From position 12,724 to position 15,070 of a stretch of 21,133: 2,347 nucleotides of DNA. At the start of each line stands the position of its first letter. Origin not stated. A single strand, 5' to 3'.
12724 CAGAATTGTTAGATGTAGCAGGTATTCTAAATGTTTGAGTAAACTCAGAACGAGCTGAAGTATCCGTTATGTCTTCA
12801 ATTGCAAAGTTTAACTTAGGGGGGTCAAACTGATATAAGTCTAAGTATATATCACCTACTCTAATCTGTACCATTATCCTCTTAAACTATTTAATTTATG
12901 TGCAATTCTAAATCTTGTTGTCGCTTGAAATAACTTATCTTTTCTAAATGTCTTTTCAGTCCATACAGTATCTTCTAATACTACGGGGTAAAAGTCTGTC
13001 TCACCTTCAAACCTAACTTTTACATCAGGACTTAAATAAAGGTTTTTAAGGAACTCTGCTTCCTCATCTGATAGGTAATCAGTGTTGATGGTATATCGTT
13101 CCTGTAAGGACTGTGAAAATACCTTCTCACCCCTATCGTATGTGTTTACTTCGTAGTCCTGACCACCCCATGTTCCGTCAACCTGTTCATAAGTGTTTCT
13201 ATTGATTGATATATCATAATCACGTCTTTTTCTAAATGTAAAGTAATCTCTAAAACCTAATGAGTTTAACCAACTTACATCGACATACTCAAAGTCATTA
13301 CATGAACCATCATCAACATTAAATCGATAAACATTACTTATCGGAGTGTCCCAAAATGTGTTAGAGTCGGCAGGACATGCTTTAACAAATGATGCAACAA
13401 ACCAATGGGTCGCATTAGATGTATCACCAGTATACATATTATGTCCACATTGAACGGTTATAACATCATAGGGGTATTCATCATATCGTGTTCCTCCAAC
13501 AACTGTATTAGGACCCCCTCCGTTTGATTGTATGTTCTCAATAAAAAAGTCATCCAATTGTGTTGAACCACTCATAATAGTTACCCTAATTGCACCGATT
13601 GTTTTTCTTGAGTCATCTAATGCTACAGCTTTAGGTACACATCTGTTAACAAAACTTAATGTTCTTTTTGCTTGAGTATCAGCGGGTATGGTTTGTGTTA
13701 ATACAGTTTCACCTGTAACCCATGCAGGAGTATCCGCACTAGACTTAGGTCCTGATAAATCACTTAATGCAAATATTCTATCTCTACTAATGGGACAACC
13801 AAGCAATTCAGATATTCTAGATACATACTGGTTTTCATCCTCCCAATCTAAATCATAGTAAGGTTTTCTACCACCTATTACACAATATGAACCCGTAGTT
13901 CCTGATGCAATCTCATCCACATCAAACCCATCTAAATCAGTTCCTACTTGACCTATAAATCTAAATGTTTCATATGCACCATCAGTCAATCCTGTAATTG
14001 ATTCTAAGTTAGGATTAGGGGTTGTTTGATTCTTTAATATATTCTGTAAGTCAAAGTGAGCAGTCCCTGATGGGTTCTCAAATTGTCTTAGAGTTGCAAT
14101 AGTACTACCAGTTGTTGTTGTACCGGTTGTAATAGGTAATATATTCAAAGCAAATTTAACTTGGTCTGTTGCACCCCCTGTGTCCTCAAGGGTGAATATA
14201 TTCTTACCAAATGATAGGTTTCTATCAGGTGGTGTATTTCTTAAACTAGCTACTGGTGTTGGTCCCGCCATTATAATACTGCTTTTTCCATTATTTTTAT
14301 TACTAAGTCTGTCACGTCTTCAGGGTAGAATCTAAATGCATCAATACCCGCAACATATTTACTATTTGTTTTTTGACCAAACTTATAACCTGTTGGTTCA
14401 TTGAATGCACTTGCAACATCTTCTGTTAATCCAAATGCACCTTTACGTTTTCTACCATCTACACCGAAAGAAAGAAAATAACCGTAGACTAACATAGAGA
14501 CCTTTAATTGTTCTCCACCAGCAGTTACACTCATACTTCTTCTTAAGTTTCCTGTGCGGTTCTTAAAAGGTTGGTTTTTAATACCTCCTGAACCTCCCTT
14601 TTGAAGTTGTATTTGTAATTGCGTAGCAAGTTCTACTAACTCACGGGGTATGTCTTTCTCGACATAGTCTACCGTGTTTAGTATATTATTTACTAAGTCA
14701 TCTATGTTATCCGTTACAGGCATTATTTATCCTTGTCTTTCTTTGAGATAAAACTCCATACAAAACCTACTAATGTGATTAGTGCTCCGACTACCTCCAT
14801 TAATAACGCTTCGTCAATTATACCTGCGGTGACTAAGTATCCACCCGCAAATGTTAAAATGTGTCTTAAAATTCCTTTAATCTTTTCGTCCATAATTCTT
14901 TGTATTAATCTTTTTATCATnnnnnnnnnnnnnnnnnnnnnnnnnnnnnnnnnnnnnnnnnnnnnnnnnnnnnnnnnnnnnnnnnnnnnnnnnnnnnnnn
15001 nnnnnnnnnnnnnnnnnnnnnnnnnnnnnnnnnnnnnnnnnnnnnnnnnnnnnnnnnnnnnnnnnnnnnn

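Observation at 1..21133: Complete ~21.0-kb unidirectional tailed-phage genome with no recognisable replication, integration or endolysin gene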

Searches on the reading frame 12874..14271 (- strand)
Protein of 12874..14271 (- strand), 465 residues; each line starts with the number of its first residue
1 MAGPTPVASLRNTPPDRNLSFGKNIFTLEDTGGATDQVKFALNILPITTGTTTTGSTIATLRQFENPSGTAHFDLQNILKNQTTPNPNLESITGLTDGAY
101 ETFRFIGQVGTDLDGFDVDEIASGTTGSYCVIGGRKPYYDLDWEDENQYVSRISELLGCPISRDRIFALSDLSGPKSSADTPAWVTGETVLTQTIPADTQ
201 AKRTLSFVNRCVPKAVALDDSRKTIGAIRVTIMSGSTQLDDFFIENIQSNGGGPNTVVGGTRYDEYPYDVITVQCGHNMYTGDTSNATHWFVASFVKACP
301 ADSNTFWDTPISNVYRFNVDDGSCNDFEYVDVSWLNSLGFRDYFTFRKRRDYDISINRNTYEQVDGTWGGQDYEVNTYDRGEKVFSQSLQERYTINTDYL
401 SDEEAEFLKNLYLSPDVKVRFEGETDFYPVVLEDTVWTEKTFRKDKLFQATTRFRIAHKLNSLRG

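Call 7: search_protein_families(library=pfam, max_evalue=0.01, proteins=[window:12874-14271:-])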
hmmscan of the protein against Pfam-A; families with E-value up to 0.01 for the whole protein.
window:12874-14271:- (465 aa): 0 families

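Call 10: search_protein_families(library=phrogs, max_evalue=0.01, proteins=[window:12874-14271:-])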
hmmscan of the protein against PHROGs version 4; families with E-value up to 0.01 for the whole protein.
window:12874-14271:- (465 aa): 0 families

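Call 36: search_solved_structures(query=A2, max_evalue=10)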
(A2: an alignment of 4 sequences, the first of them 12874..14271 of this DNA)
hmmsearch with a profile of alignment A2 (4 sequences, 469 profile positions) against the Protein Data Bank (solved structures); distinct sequences matched with E-value up to 10: 0.

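Call 75: find_homologous_proteins(query=window:12874-14271:-, max_evalue=0.001)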
Query window:12874-14271:- (465 aa): 140 proteins with E <= 0.001 among 5672 candidates; the best 120 are listed.
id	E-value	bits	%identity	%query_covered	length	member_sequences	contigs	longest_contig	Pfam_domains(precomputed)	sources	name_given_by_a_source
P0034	0.0e+0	1068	99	100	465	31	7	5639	-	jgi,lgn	jgi:hypothetical protein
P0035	6.7e-282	953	88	100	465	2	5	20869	-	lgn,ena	-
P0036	2.2e-280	948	88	100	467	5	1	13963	-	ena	-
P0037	3.1e-274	928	85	100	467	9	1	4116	-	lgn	-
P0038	1.1e-239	814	76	100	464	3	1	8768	-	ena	-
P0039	1.7e-234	797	72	100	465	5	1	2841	-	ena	-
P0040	3.9e-234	796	76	100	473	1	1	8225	-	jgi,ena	-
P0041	2.9e-210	717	67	100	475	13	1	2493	-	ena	-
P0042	8.3e-207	706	67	100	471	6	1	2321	-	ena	-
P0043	1.9e-204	698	66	100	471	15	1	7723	-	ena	-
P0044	2.3e-200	684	65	100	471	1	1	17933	-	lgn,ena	-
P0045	8.6e-200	683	64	100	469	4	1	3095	-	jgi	-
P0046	2.7e-197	674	65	100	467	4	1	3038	-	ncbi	-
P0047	5.3e-197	673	64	100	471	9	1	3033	-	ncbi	-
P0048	3.6e-195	667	65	100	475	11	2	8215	-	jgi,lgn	jgi:hypothetical protein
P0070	2.3e-87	312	39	99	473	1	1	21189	-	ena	-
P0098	6.4e-71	258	36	97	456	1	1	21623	-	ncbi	-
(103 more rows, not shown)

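Call 78: find_encoding_contigs(protein=P0098, flank=10000, max_places=2)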
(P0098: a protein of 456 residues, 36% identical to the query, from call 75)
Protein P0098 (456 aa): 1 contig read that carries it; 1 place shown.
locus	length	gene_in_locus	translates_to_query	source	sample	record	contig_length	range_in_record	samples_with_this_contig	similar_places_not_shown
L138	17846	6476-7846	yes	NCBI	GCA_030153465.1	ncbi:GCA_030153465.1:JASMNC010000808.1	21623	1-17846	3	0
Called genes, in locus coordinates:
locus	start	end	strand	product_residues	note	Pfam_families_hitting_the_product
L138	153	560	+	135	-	-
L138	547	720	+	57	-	-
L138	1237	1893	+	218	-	-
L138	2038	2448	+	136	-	-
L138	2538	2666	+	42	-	-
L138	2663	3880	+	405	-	PF03237:Terminase_6N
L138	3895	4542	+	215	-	-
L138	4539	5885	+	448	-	PF07603:Lcl_C (weak)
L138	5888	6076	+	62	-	-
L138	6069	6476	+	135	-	-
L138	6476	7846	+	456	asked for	-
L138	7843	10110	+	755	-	-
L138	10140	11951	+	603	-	-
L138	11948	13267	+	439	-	PF14550:Peptidase_S78_2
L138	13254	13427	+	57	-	-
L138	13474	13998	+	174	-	-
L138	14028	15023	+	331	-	-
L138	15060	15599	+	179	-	-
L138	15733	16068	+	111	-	-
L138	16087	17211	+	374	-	PF04860:Phage_portal (weak)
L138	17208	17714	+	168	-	PF01541:GIY-YIG, PF02796:HTH_7 (faint)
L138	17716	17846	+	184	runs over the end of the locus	PF20459:DUF6712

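Call 79: find_encoding_contigs(protein=P0070, flank=10000, max_places=2)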
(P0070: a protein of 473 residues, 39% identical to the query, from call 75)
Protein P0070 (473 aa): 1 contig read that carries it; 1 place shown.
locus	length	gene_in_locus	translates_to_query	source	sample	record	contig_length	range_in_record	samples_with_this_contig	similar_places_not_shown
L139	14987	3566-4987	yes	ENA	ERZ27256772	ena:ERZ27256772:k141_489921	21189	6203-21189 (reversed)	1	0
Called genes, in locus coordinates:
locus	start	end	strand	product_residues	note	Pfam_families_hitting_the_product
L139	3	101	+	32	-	?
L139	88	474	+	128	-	-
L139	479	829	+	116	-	-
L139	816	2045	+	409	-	PF03237:Terminase_6N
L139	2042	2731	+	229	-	-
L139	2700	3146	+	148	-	-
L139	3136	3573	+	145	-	-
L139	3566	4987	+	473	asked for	-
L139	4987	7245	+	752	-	-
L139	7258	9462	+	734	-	-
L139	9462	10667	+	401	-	PF14550:Peptidase_S78_2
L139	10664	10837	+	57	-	-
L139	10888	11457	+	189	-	-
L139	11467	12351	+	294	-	-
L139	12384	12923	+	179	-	-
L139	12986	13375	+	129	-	-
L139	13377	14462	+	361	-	PF04860:Phage_portal (weak)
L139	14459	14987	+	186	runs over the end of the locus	PF20459:DUF6712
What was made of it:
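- L138 and L139 have the same backbone (calls 78, 79).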

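Call 83: predict_structure(alignment_id=A11)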
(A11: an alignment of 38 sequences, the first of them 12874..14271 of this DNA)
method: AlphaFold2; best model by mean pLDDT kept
length: 465 residues; sequences in the alignment: 38
mean_pLDDT: 85.9   pTM: 0.83
mean pLDDT of the five models: 85.9, 85.7, 85.1, 83.8, 83.5
residues with pLDDT >= 90: 210; 70-90: 208; 50-70: 47; < 50: 0
segments of 3 or more residues with pLDDT < 50: none
pLDDT, mean of each block of 10 residues (from residue 1): 81 91 92 88 86 79 91 93 91 91 94 87 88 91 88 89 91 81 90 87 92 88 93 92 93 89 91 85 81 91 81 93 79 94 89 79 66 64 72 87 86 91 88 81 74 79 58
secondary structure, 60 per line:
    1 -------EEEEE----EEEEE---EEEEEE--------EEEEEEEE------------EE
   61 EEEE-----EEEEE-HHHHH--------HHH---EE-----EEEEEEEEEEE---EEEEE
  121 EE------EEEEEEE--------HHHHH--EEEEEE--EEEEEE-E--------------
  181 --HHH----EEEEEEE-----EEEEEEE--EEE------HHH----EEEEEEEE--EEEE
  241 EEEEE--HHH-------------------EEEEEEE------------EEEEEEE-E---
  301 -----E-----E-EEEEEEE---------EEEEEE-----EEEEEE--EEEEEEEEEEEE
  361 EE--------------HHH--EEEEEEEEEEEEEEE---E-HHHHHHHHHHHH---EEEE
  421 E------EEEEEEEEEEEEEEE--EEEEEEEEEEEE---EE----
elements in order: E8-12 E17-21 E25-30 E39-46 E59-64 E70-74 H76-80 E102-112 E116-122 E129-135 H144-148 E151-156 E159-164 E190-196 E202-208 E211-213 E227-234 E237-245 E270-276 E289-295 E314-320 E330-335 E341-346 E349-362 E382-396 H402-413 E417-421 E428-442 E445-456
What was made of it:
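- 12874..14271 (-): 465-aa tail-tube-fold protein with Ig-like domains, either the tube or a distal tail protein. AF2 pLDDT 86, pTM 0.83 (call 83).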

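Call 86: fold_search(model_id=the predicted structure, library=pdb)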
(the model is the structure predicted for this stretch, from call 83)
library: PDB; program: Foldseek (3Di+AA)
matches with E <= 10: 1809; with E <= 0.001: 15
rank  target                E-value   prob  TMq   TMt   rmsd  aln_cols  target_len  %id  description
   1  4hjj_H                1.1e-05  0.97  0.18  0.23  18.9       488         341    7  Structure Reveals Function of the Dual Variable Domain Immunoglobulin (DVD-Ig) Molecule (released 2013-05-08)
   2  5i5k_A                1.3e-04  0.97  0.16  0.06  21.5       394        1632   10  Structure of complement C5 in complex with eculizumab (released 2016-03-16)
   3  9fx2                  1.6e-04  0.89  0.20  0.10  20.1       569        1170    9  Structure of methylamine activated CD109 (released 2025-03-19)
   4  7q61_A                1.6e-04  0.84  0.16  0.08  18.4       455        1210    6  Structure of TEV conjugated A2ML1 (A2ML1-TC) (released 2022-04-20)
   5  1a02_N                2.8e-04  0.82  0.15  0.22  17.4       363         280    8  STRUCTURE OF THE DNA BINDING DOMAINS OF NFAT, FOS AND JUN BOUND TO DNA (released 1998-05-27)
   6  5dk3_B                3.3e-04  0.47  0.16  0.16  27.2       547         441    9  Crystal Structure of Pembrolizumab, a full length IgG4 antibody (released 2015-11-18)
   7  5i5k_B                4.9e-04  0.92  0.17  0.06  21.7       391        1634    9  Structure of complement C5 in complex with eculizumab (released 2016-03-16)
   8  9j1j_B                6.4e-04  1.00  0.19  0.45   7.8       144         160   10  Cap region of monocin (released 2025-01-08)
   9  6yeg_A                7.1e-04  1.00  0.20  0.47   6.6       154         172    9  Hybrid structure of the SPP1 tail tube by solid-state NMR and cryo EM - Final EM Refinement (released 2020-10-14)
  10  9j1k_A                7.1e-04  1.00  0.18  0.44  10.1       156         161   10  Tip region of monocin (released 2025-01-08)
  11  8bty_A                8.4e-04  0.57  0.18  0.11  22.9       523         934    9  Structure of the active form of ScpB, the C5a-peptidase from Streptococcus agalactiae. (released 2023-11-15)
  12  9g8s_S                8.8e-04  1.00  0.18  0.36   8.3       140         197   17  C3 reconstruction of extended phiCD508 needle (released 2025-04-09)
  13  3gm0                  8.8e-04  0.69  0.14  0.24  20.6       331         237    9  Anti-methamphetamine single chain Fv in complex with MDMA (released 2009-10-06)
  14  7aeb_M                9.3e-04  1.00  0.19  0.35   6.6       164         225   13  Cryo-EM structure of an extracellular contractile injection system in marine bacterium Algoriphagus machipongonensis,  (released 2022-02-16)
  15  8fqc_U1               9.3e-04  1.00  0.17  0.19   8.5       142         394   15  Structure of baseplate with receptor binding complex of Agrobacterium phage Milano (released 2024-01-31)
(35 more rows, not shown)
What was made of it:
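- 12874..14271 (-): Foldseek probability 1.0 to the SPP1 tail tube, monocin tube, GTA neck protein, and phiCD508 and E217 baseplate tube-like proteins (call 86).
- On Siphovirus morphotype (long non-contractile tail): Tube fold in 12874..14271 (Foldseek probability 1.0, call 86).
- Checked: The tail-tube fold is in 12874..14271 (call 86).
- Tried and rejected: It has a tail-tube fold plus Ig domains (calls 83, 86).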

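Call 91: search_protein_families(library=pfam, max_evalue=1, proteins=[L138:6069-6476:+, L139:3136-3573:+, L138:5888-6076:+])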
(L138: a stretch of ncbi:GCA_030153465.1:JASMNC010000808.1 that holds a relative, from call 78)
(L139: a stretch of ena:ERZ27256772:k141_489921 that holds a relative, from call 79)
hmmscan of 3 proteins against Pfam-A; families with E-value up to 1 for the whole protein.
L138:6069-6476:+ (135 aa): 0 families

L139:3136-3573:+ (145 aa): 0 families

L138:5888-6076:+ (62 aa): 0 families

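Call 96: search_protein_families(library=phrogs, max_evalue=0.001, proteins=[L138:14028-15023:+, L138:15733-16068:+])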
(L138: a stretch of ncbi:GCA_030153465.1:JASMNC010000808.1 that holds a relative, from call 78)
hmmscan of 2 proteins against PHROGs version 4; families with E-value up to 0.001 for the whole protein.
L138:14028-15023:+ (331 aa): 0 families

L138:15733-16068:+ (111 aa): 0 families

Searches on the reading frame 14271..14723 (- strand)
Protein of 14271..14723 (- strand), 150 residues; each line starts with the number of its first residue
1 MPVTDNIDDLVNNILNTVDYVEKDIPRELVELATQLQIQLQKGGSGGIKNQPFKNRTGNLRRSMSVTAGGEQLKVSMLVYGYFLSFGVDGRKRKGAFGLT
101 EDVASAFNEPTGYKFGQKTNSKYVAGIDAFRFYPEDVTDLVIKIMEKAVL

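Call 7: search_protein_families(library=pfam, max_evalue=0.01, proteins=[window:14271-14723:-])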
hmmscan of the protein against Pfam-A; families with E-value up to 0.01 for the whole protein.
window:14271-14723:- (150 aa): 0 families

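Call 10: search_protein_families(library=phrogs, max_evalue=0.01, proteins=[window:14271-14723:-])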
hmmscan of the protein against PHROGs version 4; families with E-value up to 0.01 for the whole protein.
window:14271-14723:- (150 aa): 0 families

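Call 43: search_solved_structures(query=A5, max_evalue=10)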
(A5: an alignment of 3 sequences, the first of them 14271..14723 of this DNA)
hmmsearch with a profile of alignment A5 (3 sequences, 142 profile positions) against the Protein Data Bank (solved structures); distinct sequences matched with E-value up to 10: 6.
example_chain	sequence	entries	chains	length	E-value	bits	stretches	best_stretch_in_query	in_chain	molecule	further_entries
8bl6_A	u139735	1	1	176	0.25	14.5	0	45-107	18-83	dIG14-scdim-EF62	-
5iko_A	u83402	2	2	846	0.3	14.3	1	22-123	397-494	Glycogen phosphorylase, brain form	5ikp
9tqb_C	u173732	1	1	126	1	12.5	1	3-57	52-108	BLOC-1-related complex subunit 7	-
1o1l_A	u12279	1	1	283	1.3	12.1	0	77-98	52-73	Hemoglobin Alpha chain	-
1o1j_A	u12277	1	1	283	1.3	12.1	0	77-98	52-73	Hemoglobin Alpha chain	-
1o1m_A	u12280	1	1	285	1.4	12.1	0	77-98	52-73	Hemoglobin Alpha chain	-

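Call 91: search_protein_families(library=pfam, max_evalue=1, proteins=[window:14271-14723:-])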
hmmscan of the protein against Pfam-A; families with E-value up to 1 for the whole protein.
window:14271-14723:- (150 aa): 0 families

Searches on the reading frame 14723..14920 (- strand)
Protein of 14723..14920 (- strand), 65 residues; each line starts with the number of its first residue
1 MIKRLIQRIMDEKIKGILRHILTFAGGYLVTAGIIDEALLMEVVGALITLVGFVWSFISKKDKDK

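Call 7: search_protein_families(library=pfam, max_evalue=0.01, proteins=[window:14723-14920:-])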
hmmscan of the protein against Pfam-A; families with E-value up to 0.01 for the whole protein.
window:14723-14920:- (65 aa): 2 families
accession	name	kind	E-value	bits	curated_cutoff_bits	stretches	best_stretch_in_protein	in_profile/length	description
PF23987.1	Phage_holin_10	-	3.6e-16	59.4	27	1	16-60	6-50/52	Bacteriophage holin Pam3 gp28 family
PF20712.2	CyanoTRADDas_TM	-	0.0088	16.6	24.3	0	21-64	22-66/68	Cyanobacterial TRADD-N associated 2-Transmembrane domain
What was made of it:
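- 14723..14920 (-): Holin (65 aa, TM segment ~29-59). Pfam Phage_holin_10 (Pam3 gp28 family), E = 3.6e-16 against a cut-off of 27 bits (call 7).
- Checked: A holin is present at 14723..14920 (PF23987, E = 3.6e-16, call 7).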

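Call 10: search_protein_families(library=phrogs, max_evalue=0.01, proteins=[window:14723-14920:-])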
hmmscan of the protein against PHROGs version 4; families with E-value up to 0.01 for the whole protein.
window:14723-14920:- (65 aa): 1 family
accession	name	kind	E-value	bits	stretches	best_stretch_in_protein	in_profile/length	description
phrog_37382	-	unknown function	1e-06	29.9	1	13-61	13-61/63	-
